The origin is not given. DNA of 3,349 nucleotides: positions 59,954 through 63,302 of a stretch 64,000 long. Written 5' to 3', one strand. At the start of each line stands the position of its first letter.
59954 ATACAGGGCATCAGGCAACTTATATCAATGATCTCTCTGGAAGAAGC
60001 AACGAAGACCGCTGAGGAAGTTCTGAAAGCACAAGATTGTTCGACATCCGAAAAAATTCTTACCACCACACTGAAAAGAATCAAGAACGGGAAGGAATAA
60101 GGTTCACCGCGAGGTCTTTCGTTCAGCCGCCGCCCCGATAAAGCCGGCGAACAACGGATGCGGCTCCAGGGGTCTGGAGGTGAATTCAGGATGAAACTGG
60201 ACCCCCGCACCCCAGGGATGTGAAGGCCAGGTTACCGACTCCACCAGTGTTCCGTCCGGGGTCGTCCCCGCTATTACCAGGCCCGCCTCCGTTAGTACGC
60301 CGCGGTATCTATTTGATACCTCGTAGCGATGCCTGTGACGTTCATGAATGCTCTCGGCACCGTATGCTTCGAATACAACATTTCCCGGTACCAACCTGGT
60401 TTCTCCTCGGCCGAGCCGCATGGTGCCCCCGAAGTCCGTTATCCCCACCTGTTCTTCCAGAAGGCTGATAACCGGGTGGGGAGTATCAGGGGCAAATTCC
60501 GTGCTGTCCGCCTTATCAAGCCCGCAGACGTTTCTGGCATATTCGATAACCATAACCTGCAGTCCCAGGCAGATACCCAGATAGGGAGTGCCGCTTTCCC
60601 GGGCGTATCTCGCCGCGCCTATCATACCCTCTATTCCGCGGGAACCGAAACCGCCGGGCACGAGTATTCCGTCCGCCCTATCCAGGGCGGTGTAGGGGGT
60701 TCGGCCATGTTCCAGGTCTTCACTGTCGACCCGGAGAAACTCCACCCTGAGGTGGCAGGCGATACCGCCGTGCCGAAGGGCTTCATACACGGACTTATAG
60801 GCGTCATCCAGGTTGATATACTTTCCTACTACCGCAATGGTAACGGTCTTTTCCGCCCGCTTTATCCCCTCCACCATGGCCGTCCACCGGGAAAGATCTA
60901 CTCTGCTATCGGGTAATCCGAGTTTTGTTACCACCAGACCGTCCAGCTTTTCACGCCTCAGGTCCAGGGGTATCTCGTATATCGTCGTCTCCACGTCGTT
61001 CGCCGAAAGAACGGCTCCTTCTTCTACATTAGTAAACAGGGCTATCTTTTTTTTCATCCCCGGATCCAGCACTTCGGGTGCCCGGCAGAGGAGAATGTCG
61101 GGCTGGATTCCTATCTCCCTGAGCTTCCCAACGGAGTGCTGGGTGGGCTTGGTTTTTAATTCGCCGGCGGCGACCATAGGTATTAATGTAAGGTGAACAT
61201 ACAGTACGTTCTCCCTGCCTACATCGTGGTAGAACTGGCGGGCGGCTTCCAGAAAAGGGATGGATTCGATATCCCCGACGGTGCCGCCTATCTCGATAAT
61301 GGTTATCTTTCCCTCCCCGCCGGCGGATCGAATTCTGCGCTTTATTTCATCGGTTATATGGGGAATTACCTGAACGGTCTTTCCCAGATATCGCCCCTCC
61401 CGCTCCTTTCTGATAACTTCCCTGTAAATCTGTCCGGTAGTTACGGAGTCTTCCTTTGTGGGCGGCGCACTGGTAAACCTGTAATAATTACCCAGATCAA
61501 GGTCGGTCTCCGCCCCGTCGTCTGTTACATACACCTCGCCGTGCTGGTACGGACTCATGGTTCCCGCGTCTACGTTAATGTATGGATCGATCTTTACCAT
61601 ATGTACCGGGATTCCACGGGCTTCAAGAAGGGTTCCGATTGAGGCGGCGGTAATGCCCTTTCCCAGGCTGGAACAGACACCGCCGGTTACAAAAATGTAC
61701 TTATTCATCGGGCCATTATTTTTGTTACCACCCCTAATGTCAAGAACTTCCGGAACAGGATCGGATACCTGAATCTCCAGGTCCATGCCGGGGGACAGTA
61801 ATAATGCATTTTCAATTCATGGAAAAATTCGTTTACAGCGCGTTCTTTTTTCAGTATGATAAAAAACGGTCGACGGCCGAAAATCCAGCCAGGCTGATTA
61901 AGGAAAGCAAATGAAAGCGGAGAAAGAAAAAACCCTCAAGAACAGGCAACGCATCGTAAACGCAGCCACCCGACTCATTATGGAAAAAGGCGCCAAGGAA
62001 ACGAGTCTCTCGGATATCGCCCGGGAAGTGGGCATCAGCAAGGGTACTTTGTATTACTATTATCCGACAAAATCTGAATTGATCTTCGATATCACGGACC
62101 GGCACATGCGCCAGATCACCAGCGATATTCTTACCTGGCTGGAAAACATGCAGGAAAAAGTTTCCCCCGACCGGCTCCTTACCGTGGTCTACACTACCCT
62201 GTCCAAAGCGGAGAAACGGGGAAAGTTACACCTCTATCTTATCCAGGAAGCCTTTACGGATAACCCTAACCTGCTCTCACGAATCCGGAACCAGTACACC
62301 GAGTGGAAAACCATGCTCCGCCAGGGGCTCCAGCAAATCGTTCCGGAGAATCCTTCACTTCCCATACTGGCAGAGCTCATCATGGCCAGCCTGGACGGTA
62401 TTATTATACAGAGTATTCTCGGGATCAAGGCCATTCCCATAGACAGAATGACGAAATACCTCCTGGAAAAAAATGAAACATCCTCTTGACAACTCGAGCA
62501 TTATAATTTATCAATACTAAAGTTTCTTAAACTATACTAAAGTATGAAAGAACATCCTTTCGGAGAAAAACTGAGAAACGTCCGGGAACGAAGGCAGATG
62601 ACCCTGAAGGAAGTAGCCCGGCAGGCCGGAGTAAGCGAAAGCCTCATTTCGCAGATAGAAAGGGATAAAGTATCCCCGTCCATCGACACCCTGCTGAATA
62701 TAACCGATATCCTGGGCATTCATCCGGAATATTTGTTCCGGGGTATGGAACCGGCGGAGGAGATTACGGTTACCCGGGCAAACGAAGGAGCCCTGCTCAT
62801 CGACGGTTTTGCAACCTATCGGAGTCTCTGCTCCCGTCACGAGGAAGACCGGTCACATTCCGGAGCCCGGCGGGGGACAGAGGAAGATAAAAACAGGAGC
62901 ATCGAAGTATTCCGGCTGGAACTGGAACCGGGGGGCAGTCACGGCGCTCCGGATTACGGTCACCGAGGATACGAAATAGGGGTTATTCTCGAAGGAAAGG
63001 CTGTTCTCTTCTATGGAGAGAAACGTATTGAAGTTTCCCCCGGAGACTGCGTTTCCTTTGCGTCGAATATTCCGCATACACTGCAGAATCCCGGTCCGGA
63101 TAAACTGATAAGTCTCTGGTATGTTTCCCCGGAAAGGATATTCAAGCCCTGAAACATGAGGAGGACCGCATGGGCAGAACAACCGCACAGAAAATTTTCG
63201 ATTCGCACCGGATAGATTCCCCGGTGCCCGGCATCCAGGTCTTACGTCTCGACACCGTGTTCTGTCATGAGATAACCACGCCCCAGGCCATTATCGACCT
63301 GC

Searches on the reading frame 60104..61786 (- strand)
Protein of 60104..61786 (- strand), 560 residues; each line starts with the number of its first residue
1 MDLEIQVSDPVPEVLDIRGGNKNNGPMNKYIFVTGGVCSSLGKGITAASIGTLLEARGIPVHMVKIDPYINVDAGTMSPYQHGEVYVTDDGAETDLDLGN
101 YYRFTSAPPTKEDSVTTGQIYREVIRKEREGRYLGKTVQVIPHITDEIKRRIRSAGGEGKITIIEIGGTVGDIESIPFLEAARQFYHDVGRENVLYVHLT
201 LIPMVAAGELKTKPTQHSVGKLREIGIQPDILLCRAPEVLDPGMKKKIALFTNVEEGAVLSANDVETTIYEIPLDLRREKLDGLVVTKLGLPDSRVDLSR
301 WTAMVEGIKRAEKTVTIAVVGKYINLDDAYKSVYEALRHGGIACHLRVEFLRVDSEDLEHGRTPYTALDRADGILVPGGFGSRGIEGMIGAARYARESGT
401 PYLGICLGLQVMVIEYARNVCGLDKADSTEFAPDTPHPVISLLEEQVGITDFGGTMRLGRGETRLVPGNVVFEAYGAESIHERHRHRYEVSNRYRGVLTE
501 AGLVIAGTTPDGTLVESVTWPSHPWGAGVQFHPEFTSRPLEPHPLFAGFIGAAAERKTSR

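Call 73: search_protein_families(library=pfam, proteins=[window:60104-61786:-], max_evalue=0.00001)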
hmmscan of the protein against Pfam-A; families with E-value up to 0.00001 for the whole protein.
window:60104-61786:- (560 aa): 3 families
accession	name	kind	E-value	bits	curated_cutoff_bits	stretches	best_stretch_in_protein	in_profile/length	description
PF06418.20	CTP_synth_N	-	5.7e-118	393.5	26.1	1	29-291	1-265/265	CTP synthase N-terminus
PF00117.34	GATase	-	2.9e-36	125.4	22.8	1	327-550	3-188/190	Glutamine amidotransferase class-I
PF07722.19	Peptidase_C26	-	3.1e-07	30.8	20.5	1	393-534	99-219/219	Peptidase C26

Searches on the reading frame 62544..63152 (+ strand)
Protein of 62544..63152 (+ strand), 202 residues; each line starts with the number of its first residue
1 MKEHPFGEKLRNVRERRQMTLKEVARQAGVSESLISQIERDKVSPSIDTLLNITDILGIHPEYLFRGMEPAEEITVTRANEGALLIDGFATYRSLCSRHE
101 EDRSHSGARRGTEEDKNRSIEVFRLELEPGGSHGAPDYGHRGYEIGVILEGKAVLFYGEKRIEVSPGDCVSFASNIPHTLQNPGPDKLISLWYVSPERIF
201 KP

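Call 73: search_protein_families(library=pfam, proteins=[window:62544-63152:+], max_evalue=0.00001)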
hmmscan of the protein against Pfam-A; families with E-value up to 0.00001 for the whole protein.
window:62544-63152:+ (202 aa): 6 families
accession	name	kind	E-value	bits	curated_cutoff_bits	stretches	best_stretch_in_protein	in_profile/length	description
PF07883.17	Cupin_2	-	2.9e-14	53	27.2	1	124-192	2-68/70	Cupin domain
PF01381.28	HTH_3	-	1.1e-13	51.4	23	1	10-64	1-55/55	Helix-turn-helix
PF12844.13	HTH_19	-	7e-13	48.7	30.2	1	7-67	1-61/64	Helix-turn-helix domain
PF13560.12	HTH_31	-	1.1e-12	48.5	27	1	6-61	2-58/64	Helix-turn-helix domain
PF13443.12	HTH_26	-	7.9e-09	36.1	22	1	9-62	1-55/63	Cro/C1-type HTH DNA-binding domain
PF02311.25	AraC_binding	-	1.9e-07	31.3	21.1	1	137-186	18-67/135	AraC-like ligand binding domain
